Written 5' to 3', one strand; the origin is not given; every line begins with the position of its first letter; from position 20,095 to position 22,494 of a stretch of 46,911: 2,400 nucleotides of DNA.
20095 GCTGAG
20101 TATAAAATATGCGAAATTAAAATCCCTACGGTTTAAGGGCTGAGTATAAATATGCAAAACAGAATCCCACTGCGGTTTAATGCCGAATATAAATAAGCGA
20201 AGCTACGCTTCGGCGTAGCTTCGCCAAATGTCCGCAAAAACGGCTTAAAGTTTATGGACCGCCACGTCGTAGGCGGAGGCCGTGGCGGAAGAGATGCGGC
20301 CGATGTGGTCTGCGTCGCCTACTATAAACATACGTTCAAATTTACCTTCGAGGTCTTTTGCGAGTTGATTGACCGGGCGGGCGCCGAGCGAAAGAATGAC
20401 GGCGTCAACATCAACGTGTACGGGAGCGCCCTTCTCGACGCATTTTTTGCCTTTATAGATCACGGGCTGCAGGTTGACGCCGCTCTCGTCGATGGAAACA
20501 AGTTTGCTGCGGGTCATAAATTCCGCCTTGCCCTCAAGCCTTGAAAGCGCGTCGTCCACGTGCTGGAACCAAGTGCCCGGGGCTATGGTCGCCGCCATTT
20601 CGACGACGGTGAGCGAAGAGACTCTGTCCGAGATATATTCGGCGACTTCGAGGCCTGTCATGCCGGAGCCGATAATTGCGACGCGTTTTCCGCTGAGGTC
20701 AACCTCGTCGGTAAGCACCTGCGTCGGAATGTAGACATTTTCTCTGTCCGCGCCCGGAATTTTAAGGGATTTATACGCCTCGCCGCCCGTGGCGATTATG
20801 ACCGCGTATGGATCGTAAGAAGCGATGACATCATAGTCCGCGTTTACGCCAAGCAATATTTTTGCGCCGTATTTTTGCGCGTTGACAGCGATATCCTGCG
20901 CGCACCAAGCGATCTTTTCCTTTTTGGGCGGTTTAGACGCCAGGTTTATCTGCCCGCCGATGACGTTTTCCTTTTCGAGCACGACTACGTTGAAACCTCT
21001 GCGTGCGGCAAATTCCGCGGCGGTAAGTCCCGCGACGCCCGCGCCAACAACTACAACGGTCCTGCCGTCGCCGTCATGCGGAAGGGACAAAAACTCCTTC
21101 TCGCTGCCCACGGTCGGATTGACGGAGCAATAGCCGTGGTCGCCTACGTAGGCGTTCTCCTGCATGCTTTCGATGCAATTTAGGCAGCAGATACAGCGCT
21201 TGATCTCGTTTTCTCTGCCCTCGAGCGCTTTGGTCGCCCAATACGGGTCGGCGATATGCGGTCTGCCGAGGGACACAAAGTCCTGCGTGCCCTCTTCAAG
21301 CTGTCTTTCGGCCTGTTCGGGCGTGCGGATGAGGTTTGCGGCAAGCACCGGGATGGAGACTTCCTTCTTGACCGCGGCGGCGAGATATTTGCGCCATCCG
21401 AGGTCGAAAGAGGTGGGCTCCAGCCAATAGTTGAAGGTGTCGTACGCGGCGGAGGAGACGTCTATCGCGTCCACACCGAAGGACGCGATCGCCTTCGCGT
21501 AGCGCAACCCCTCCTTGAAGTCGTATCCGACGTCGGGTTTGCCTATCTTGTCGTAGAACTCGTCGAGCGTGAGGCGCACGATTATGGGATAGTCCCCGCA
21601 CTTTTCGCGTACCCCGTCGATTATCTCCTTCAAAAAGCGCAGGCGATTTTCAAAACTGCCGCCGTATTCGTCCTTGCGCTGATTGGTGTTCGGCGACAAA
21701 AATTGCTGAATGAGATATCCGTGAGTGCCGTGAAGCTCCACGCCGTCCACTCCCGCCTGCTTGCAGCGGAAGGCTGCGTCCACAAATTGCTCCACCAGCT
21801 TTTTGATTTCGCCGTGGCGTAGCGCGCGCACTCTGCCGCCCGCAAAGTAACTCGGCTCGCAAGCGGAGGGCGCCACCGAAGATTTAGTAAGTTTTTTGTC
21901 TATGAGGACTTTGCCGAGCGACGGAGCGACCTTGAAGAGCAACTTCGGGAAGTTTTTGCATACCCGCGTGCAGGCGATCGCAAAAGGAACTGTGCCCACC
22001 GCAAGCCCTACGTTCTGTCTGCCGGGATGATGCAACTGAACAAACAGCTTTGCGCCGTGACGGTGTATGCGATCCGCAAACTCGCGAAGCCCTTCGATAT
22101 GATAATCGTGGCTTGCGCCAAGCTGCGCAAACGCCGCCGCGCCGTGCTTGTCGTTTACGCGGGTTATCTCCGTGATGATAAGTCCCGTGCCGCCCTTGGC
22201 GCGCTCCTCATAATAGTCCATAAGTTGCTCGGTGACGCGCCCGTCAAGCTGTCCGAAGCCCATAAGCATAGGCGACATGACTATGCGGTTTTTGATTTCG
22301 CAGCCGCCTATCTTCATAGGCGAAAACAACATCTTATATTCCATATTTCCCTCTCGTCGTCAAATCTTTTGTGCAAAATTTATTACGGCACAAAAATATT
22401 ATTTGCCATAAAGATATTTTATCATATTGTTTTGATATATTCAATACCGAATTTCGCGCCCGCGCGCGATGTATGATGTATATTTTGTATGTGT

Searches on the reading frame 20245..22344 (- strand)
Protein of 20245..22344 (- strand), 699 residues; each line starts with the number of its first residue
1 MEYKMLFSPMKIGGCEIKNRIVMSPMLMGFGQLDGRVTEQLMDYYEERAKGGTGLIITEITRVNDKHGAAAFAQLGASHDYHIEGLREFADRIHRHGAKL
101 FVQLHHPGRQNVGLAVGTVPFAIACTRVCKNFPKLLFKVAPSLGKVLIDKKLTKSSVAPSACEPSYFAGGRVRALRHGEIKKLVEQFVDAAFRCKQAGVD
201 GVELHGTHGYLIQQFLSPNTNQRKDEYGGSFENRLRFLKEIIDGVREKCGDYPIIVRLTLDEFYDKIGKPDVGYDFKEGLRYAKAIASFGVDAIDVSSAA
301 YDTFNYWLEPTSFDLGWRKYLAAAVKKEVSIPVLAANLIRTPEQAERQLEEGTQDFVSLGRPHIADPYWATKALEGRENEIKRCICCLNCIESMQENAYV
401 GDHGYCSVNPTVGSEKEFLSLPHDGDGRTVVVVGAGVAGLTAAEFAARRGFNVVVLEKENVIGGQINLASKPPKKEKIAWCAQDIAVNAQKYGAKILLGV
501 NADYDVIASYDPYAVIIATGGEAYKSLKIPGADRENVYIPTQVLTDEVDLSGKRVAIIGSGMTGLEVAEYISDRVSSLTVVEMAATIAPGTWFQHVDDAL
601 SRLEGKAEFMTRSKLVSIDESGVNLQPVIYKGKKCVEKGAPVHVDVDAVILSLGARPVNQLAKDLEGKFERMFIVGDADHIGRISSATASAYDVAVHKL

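Call 91: search_protein_families(library=pfam, proteins=[window:20245-22344:-], max_evalue=0.00001)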
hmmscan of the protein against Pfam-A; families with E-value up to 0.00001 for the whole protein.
window:20245-22344:- (699 aa): 11 families
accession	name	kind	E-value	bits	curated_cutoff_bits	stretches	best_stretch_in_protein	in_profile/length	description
PF00724.26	Oxidored_FMN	-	2e-73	248.1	27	1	6-379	2-341/342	NADH:flavin oxidoreductase / NADH oxidase family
PF07992.20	Pyr_redox_2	-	5.4e-24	85.6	26.1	1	429-678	2-261/291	Pyridine nucleotide-disulphide oxidoreductase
PF13450.12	NAD_binding_8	-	2.7e-15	56.8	21.9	1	432-469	1-38/68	NAD(P)-binding Rossmann-like domain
PF00070.33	Pyr_redox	-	2.1e-11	44.6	22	1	554-623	1-71/82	Pyridine nucleotide-disulphide oxidoreductase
PF01266.30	DAO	-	6e-11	42.9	27.9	1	430-465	2-38/353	FAD dependent oxidoreductase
PF01946.23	Thi4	-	8.8e-09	35.4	26.2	0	430-466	20-57/235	Thi4 family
PF00890.30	FAD_binding_2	-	2.7e-08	33.9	20.4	1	430-470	2-42/414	FAD binding domain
PF12831.13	FAD_oxidored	-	3.4e-08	33.6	27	1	430-466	2-38/416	FAD dependent oxidoreductase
PF03486.20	HI0933_like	-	1.2e-06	28.6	50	0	429-469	2-42/244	HI0933-like protein Rossmann domain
PF21799.2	MurD-like_N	-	3.8e-06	27.5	27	0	429-465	2-38/88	Mur ligase MurD-like, N-terminal domain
PF13738.12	Pyr_redox_3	-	3.8e-06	26.8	30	0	431-461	1-32/305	Pyridine nucleotide-disulphide oxidoreductase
